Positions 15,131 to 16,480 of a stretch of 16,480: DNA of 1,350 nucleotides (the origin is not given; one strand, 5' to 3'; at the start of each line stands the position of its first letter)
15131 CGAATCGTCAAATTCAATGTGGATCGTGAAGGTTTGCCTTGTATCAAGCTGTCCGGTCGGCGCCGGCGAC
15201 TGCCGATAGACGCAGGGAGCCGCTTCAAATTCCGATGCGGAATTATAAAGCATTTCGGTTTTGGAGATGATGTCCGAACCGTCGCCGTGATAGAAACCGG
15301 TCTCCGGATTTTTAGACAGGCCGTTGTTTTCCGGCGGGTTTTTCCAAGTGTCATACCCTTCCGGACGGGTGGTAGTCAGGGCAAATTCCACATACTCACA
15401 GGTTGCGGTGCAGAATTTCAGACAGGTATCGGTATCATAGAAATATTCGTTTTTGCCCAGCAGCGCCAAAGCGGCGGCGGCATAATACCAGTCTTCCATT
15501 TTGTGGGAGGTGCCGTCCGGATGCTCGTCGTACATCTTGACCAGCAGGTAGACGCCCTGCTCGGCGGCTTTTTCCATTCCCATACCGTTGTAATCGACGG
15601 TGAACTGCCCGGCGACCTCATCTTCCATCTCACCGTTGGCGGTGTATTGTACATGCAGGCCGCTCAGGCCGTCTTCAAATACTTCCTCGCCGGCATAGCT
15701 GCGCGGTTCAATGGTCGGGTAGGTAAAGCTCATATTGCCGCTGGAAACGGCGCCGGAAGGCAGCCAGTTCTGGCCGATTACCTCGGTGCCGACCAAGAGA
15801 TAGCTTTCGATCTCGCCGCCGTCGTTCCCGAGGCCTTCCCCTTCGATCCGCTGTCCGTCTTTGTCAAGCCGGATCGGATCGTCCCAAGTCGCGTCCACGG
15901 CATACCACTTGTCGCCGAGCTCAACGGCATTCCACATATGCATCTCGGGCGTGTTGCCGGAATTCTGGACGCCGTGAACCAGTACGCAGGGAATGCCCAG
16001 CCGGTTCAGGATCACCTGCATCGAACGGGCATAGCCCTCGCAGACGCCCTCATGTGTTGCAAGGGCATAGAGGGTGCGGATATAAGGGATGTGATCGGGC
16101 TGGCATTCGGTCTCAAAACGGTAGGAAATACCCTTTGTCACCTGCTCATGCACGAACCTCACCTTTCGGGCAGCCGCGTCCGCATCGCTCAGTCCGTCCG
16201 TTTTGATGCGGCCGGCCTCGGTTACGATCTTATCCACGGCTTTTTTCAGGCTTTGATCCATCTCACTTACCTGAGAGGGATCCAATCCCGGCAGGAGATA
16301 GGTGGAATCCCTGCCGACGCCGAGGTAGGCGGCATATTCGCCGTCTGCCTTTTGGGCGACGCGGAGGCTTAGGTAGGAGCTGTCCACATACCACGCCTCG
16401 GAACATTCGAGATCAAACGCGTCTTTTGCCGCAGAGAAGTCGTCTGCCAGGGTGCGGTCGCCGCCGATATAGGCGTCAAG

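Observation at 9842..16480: Giant dockerin-bearing protein combining a transglutaminase-like protease core with a very large cysteine/histidine-rich repeat array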

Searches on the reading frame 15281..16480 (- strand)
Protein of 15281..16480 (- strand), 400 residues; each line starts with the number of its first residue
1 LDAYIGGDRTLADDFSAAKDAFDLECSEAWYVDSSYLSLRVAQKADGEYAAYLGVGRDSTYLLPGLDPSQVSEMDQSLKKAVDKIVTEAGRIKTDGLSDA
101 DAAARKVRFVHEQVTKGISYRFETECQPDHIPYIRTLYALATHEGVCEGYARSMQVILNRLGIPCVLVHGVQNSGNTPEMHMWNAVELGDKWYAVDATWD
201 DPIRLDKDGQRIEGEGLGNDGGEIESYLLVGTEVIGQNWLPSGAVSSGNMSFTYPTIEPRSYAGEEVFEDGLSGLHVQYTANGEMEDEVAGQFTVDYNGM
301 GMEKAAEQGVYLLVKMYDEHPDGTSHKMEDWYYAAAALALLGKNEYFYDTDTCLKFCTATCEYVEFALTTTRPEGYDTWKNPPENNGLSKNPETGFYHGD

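Call 17: find_related_loci(query=window:15281-16480:-, collection=genome_contigs, flank=10000)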
Query window:15281-16480:- (400 aa) in genome_contigs; peptide patterns used: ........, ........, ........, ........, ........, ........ (x = any residue, [..] = any of these).
21 stretches matched a pattern; 4 encode a relative of the query (tblastn E <= 1e-3); 4 distinct loci.
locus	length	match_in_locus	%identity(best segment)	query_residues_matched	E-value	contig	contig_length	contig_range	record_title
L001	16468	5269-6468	71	1-400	0e+0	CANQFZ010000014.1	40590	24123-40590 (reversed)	MAG: uncultured Clostridia bacterium isolate Lapin-005__bin94 genome assembly, contig: Lapin-005__NODE_1225_length_40590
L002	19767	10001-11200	71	1-400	0e+0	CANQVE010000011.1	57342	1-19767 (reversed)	MAG: uncultured Clostridia bacterium isolate Lapin-032__bin103 genome assembly, contig: Lapin-032__NODE_939_length_57342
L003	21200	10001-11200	72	1-400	0e+0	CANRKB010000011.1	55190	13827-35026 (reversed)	MAG: uncultured Clostridia bacterium isolate Lapin-019__bin13 genome assembly, contig: Lapin-019__NODE_283_length_55190_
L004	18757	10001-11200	72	1-400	0e+0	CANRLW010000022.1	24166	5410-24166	MAG: uncultured Clostridia bacterium isolate Lapin-011__bin37 genome assembly, contig: Lapin-011__NODE_2022_length_24166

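Call 68: find_related_loci(query=window:15281-16480:-, collection=metagenome_contigs, flank=10000)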
Query window:15281-16480:- (400 aa) in metagenome_contigs; peptide patterns used: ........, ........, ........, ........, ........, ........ (x = any residue, [..] = any of these).
24 stretches matched a pattern, but none encodes a relative of the query by tblastn (E <= 1e-3).
